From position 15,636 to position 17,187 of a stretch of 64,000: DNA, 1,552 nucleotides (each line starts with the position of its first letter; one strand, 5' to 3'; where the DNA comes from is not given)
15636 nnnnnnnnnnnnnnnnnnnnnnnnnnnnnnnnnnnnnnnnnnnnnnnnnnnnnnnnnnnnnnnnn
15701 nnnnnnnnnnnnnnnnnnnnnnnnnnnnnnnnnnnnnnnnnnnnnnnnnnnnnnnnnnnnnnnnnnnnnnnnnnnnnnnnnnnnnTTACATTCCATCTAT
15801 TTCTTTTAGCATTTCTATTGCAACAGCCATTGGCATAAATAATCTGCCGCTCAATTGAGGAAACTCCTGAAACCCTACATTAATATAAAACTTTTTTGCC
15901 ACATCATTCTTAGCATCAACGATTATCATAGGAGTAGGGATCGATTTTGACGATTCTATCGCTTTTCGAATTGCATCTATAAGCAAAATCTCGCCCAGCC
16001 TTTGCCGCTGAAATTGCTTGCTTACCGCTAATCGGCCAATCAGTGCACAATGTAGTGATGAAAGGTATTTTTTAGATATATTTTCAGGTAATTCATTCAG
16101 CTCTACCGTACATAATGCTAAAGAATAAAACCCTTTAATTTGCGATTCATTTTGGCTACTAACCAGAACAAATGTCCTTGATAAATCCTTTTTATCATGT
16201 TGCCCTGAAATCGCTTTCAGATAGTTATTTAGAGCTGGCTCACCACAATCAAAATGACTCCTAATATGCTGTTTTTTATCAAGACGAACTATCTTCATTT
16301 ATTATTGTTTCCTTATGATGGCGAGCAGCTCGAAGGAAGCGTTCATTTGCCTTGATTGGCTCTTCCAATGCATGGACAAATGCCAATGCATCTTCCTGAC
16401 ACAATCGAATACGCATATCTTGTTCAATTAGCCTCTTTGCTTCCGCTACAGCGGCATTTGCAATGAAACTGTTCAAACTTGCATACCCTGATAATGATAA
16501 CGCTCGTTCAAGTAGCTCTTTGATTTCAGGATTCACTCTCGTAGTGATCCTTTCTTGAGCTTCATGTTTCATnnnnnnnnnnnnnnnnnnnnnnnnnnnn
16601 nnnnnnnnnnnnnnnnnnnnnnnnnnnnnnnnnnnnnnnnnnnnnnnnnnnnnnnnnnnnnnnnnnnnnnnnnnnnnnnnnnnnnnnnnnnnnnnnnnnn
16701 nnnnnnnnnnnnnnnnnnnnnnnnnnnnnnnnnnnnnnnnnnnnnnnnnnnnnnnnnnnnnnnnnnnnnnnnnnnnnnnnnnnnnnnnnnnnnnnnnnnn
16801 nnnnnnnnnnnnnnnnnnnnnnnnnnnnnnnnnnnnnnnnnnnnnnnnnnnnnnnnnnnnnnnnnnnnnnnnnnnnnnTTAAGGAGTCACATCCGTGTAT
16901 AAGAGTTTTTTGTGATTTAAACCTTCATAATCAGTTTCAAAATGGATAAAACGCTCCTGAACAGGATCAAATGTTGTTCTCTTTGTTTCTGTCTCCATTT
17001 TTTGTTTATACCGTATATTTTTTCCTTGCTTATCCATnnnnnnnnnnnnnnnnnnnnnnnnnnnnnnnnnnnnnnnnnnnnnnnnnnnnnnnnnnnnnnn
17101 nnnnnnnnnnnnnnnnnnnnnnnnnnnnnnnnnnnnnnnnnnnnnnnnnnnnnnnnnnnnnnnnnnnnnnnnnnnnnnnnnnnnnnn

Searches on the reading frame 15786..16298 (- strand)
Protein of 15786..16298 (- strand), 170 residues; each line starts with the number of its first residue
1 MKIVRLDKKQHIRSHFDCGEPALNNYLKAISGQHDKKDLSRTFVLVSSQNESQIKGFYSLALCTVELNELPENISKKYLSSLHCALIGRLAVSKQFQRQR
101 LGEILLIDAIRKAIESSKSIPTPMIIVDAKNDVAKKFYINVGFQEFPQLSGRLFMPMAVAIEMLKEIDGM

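Call 3: search_protein_families(library=pfam, proteins=[window:15786-16298:-], max_evalue=0.1)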
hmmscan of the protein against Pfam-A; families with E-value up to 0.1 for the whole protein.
window:15786-16298:- (170 aa): 4 families
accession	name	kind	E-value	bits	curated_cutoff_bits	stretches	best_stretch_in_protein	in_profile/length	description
PF13673.13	Acetyltransf_10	-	5.2e-06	26.9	23.6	1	86-146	53-110/128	Acetyltransferase (GNAT) domain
PF13508.13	Acetyltransf_7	-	7.9e-06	26.6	27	1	84-145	29-84/84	Acetyltransferase (GNAT) domain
PF00583.31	Acetyltransf_1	-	8.4e-06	26.5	20.7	1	54-143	44-116/116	Acetyltransferase (GNAT) family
PF08445.16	FR47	-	7e-05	23.2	22.1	1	85-145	22-79/86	FR47-like protein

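Call 4: search_protein_families(library=padloc, proteins=[window:15786-16298:-], max_evalue=0.1)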
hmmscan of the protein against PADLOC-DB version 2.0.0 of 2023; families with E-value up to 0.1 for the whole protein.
window:15786-16298:- (170 aa): 0 families

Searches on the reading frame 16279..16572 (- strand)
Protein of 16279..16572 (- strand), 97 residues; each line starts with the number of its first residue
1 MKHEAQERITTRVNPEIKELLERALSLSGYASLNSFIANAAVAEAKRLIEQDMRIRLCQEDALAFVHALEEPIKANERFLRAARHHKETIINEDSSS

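Call 3: search_protein_families(library=pfam, proteins=[window:16279-16572:-], max_evalue=0.1)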
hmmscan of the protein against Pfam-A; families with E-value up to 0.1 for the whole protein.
window:16279-16572:- (97 aa): 2 families
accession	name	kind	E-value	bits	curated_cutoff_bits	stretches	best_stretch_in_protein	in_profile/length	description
PF08681.18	TacA1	-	1.1e-23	83.4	21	1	8-87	1-79/80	Antitoxin TacA 1-like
PF18064.7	CB_ParB_C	-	0.089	13.4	27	0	24-48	13-37/47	Centromere-binding protein ParB C-terminal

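Call 4: search_protein_families(library=padloc, proteins=[window:16279-16572:-], max_evalue=0.1)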
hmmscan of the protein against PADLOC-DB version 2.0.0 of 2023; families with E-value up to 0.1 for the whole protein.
window:16279-16572:- (97 aa): 2 families
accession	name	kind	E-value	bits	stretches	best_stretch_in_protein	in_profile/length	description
PDLC00472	JetB1|JetB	-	0.0047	13.9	1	24-82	59-117/238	DUF4194 domain; MukE-like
PDLC03940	RmrT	-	0.018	12.5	1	2-85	11-104/227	-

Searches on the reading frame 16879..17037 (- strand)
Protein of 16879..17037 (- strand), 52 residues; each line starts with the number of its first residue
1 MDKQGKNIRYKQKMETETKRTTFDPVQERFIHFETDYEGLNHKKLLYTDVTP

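Call 3: search_protein_families(library=pfam, proteins=[window:16879-17037:-], max_evalue=0.1)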
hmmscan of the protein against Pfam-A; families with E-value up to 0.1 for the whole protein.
window:16879-17037:- (52 aa): 0 families

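Call 4: search_protein_families(library=padloc, proteins=[window:16879-17037:-], max_evalue=0.1)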
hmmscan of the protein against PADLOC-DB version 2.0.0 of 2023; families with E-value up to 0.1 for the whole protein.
window:16879-17037:- (52 aa): 0 families

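Call 5: search_protein_families(library=ncbifam, proteins=[window:16879-17037:-], max_evalue=1)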
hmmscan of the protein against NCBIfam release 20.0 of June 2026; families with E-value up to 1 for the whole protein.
window:16879-17037:- (52 aa): 0 families

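Call 6: search_protein_families(library=phrogs, proteins=[window:16879-17037:-], max_evalue=1)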
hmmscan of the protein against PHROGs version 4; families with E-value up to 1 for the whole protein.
window:16879-17037:- (52 aa): 0 families
